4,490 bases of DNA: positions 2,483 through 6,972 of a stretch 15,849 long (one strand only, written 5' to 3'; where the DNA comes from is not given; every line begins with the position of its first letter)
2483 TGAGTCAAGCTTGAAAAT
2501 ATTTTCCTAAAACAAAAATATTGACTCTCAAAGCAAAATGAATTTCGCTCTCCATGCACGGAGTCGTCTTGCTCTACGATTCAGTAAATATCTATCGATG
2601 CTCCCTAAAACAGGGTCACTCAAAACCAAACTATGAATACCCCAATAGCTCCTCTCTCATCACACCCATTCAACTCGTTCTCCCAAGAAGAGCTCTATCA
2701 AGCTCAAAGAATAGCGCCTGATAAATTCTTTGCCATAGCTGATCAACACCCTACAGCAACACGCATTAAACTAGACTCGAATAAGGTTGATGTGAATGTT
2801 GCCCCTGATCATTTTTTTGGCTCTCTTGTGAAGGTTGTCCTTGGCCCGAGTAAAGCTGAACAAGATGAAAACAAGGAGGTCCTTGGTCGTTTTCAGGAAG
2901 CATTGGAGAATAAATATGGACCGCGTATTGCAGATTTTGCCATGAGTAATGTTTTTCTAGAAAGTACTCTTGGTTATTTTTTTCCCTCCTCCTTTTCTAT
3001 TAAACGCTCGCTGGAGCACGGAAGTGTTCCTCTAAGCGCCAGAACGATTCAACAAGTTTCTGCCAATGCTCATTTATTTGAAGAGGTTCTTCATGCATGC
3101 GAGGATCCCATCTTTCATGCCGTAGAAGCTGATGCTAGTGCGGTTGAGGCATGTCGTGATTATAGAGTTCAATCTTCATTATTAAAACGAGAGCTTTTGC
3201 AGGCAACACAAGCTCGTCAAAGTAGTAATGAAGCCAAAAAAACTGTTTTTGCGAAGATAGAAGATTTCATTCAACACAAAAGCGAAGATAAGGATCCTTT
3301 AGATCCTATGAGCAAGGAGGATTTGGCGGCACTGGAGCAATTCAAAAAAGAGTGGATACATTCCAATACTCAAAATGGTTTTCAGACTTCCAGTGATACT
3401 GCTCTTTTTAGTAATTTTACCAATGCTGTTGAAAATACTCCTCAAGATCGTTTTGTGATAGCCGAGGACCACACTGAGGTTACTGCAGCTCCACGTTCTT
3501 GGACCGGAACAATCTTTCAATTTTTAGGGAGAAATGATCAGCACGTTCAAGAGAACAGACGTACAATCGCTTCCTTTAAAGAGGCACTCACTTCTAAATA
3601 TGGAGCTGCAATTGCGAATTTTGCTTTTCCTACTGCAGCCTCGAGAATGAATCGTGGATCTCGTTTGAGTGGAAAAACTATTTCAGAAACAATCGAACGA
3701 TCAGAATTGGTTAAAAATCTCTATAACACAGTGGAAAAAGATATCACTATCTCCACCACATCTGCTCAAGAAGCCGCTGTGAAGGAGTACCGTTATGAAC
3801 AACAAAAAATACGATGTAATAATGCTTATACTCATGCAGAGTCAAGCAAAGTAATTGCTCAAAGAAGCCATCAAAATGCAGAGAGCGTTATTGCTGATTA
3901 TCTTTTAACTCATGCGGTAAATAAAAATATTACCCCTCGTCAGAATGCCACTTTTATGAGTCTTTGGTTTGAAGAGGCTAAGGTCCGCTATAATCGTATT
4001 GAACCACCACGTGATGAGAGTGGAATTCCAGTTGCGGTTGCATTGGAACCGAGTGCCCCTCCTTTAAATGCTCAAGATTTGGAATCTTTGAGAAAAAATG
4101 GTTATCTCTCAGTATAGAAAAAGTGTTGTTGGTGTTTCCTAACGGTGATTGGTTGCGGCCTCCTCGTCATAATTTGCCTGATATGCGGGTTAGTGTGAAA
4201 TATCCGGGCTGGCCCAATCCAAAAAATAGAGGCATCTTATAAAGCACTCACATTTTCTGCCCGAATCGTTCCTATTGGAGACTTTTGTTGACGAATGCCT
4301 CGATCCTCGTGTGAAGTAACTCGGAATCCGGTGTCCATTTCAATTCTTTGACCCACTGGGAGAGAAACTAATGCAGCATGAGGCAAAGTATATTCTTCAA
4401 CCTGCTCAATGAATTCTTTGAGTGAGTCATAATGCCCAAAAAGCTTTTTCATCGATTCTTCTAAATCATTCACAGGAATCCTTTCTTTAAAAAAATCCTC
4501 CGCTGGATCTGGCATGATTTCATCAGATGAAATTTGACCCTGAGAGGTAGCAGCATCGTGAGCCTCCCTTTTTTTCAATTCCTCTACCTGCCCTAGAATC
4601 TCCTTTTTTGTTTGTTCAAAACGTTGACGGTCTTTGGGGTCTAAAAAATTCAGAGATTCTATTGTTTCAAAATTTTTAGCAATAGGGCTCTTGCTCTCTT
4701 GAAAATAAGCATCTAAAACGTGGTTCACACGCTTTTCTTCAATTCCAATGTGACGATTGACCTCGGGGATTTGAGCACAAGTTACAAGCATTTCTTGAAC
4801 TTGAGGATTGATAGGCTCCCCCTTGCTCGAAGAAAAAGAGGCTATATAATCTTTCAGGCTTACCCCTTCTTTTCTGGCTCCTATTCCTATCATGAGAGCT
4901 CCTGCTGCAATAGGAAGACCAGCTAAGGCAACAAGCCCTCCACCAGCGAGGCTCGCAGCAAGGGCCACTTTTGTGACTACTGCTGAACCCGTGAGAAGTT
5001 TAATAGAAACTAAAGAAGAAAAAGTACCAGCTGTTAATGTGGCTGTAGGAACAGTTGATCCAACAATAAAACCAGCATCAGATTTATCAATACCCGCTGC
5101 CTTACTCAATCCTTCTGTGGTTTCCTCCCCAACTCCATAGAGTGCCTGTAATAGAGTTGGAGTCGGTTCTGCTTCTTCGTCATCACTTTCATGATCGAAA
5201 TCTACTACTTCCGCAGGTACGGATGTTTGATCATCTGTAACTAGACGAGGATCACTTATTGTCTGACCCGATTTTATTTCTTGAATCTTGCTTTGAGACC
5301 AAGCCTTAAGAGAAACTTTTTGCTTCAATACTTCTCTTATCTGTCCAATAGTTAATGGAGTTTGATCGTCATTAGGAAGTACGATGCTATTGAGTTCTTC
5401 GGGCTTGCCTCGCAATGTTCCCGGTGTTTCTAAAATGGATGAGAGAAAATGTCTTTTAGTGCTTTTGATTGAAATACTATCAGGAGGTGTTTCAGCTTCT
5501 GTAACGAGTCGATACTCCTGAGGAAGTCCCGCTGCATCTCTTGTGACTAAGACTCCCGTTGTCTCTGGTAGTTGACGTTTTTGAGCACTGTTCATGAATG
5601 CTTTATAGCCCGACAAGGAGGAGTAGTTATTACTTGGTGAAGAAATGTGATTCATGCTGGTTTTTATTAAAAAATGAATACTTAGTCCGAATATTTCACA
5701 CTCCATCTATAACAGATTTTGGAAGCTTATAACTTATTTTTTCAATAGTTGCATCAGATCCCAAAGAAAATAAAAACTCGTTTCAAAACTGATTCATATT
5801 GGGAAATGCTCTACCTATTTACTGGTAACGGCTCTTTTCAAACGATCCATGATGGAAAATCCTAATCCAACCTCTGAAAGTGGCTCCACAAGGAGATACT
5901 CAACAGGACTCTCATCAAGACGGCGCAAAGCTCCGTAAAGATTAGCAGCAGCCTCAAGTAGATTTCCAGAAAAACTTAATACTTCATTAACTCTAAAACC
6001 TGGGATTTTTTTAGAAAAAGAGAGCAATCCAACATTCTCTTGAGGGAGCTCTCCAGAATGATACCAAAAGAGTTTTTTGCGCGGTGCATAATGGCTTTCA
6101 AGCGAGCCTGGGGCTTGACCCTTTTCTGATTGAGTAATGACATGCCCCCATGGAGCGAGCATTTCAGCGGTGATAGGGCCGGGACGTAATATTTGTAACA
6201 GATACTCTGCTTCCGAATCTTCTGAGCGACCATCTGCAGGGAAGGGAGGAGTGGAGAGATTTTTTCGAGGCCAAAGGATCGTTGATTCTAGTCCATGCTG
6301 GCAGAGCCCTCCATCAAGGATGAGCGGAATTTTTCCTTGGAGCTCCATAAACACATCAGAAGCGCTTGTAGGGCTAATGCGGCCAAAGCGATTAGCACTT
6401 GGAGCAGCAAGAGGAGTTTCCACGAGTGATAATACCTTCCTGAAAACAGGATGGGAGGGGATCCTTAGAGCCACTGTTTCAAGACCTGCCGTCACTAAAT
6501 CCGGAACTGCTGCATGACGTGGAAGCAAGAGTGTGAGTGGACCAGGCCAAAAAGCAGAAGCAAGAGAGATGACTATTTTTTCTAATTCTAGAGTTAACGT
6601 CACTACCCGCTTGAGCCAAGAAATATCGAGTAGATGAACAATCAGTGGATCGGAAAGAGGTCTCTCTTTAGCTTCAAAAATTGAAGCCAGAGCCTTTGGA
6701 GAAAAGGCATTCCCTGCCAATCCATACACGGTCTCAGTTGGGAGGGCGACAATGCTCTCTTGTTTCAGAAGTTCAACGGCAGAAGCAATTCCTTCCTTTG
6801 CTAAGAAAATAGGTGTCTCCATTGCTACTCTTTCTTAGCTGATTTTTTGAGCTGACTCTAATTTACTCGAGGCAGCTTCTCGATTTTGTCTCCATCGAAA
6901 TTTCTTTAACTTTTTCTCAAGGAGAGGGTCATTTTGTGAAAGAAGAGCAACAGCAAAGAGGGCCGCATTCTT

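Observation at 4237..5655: Inc-like / Tir-like protein: central bilobed Gly/Ala-rich hydrophobic hairpin flanked by soluble domains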

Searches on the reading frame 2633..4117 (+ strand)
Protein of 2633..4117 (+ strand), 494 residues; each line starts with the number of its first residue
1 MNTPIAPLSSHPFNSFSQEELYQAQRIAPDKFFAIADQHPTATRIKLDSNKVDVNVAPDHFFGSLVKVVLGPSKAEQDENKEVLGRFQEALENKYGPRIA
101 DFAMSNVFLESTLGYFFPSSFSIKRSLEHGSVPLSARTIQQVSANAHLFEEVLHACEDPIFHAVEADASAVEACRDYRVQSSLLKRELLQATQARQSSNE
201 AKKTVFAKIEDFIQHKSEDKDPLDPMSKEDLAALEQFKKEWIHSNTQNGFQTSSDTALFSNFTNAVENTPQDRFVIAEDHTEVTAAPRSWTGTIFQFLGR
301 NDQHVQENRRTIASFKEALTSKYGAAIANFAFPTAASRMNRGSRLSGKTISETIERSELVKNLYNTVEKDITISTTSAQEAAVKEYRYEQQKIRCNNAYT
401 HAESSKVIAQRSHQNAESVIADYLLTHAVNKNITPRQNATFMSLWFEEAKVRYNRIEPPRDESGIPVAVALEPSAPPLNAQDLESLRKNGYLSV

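Call 3: search_protein_families(library=pfam, proteins=[window:2633-4117:+], max_evalue=0.1)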
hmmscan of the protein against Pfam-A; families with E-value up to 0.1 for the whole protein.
window:2633-4117:+ (494 aa): 1 family
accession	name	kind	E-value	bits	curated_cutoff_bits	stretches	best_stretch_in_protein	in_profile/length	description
PF09119.15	SicP-binding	-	1.8e-05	25.1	25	1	307-341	35-69/84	SicP binding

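Call 4: search_protein_families(library=ncbifam, proteins=[window:2633-4117:+], max_evalue=0.1)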
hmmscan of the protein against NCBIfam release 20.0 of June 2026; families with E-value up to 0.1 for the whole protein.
window:2633-4117:+ (494 aa): 1 family
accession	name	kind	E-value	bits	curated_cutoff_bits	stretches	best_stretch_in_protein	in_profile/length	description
NF052467.1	anti_sigma_BspR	equivalog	8.6e-06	26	160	1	299-393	34-126/173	BspR family type III secretion system anti-sigma factor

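Call 28: search_solved_structures(query=window:2633-4117:+, max_evalue=1, show_alignments=2)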
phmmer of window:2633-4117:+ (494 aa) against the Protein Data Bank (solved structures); distinct sequences matched with E-value up to 1: 1.
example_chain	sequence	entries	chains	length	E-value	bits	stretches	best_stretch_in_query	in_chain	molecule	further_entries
1jjr_A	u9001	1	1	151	0.23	13.8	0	171-193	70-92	THYROID AUTOANTIGEN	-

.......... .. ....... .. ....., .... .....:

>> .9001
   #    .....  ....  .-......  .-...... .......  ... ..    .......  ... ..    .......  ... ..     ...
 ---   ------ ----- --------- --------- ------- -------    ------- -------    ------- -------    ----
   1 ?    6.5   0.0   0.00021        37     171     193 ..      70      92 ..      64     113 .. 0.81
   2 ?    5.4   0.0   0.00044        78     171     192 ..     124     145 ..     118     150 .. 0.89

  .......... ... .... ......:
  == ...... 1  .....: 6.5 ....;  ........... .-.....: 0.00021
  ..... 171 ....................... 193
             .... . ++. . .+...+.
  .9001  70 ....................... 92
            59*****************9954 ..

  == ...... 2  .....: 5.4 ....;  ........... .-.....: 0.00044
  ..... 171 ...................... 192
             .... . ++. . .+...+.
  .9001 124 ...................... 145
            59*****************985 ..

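Call 76: find_related_loci(query=window:2633-4117:+, collection=metagenome_contigs, flank=6000)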
Query window:2633-4117:+ (494 aa) in metagenome_contigs; peptide patterns used: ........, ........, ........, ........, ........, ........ (x = any residue, [..] = any of these).
66 stretches matched a pattern, but none encodes a relative of the query by tblastn (E <= 1e-3).

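Call 78: find_related_loci(query=A5, collection=metagenome_contigs, flank=6000)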
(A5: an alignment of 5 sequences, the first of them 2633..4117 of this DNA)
Query A5 (494 aa) in metagenome_contigs; peptide patterns used: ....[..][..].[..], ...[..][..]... (x = any residue, [..] = any of these).
247 stretches matched a pattern, but none encodes a relative of the query by tblastn (E <= 1e-3).
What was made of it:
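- Tried and rejected: Both metagenome_contigs scans seeded with the 494-aa neighbour found no relative (calls 76, 78).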

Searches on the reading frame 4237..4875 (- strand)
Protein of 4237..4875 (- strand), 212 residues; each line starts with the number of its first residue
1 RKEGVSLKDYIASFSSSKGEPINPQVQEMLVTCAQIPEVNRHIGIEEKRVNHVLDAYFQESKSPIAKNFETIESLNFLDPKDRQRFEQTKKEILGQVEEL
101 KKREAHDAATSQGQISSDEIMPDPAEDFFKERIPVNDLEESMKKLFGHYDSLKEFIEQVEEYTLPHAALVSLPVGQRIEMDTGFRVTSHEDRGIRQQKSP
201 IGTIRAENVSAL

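Call 53: predict_structure(alignment_id=A3)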
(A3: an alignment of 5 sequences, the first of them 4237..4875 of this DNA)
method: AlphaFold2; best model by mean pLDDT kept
length: 212 residues; sequences in the alignment: 5
mean_pLDDT: 40.9   pTM: 0.22
mean pLDDT of the five models: 40.9, 39.6, 38.3, 37.4, 37.0
residues with pLDDT >= 90: 0; 70-90: 0; 50-70: 53; < 50: 159
segments of 3 or more residues with pLDDT < 50: 1-5, 36-78, 107-212
pLDDT, mean of each block of 10 residues (from residue 1): 49 56 53 50 37 39 33 42 60 56 52 36 35 35 38 42 31 29 29 29 29 31
secondary structure, 60 per line:
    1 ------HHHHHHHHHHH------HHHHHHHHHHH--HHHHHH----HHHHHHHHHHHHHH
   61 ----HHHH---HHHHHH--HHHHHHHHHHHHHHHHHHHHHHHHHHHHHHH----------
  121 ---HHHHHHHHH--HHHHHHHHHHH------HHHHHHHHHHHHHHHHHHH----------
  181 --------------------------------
elements in order: H7-17 H24-34 H37-42 H47-60 H65-68 H72-77 H80-110 H124-132 H135-145 H152-170
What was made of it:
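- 4240..4875 (-): C-terminal domain (aa 261-472), charged and predicted mostly helical. This is the presumed effector domain of unknown fold. AlphaFold gave pLDDT 41 and helices only at low confidence (call 53).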

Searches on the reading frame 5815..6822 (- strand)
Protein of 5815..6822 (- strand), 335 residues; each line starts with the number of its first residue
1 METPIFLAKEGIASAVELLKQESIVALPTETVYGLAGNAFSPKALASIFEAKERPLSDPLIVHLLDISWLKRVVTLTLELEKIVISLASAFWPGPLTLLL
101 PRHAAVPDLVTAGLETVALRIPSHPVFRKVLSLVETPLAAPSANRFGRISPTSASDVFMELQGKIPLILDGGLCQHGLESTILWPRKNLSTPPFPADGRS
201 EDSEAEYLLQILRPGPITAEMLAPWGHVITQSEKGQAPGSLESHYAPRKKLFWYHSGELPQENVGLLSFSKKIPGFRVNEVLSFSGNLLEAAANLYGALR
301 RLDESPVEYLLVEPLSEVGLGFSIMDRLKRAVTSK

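Call 3: search_protein_families(library=pfam, proteins=[window:5815-6822:-], max_evalue=0.1)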
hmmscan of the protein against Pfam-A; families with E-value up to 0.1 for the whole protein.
window:5815-6822:- (335 aa): 2 families
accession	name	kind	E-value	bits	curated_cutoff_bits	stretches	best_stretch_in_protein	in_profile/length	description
PF01300.24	Sua5_yciO_yrdC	-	1e-49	168.9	25.1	1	17-183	1-165/178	Telomere recombination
PF03481.19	Sua5_C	-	5.1e-20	72.9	22.9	1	217-331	1-134/136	Threonylcarbamoyl-AMP synthase, C-terminal domain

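Call 4: search_protein_families(library=ncbifam, proteins=[window:5815-6822:-], max_evalue=0.1)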
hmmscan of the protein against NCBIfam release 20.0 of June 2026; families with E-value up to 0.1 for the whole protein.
window:5815-6822:- (335 aa): 3 families
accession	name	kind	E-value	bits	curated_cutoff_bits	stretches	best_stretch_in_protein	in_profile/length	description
TIGR00057.1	TIGR00057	equivalog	4e-42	143.7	123.2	1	9-183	8-178/202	L-threonylcarbamoyladenylate synthase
NF007919.1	PRK10634.1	equivalog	2.7e-22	79.1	175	1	16-180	2-164/176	L-threonylcarbamoyladenylate synthase type 1 TsaC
TIGR00143.1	hypF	equivalog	0.0013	16.9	466.1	1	9-163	191-340/741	carbamoyltransferase HypF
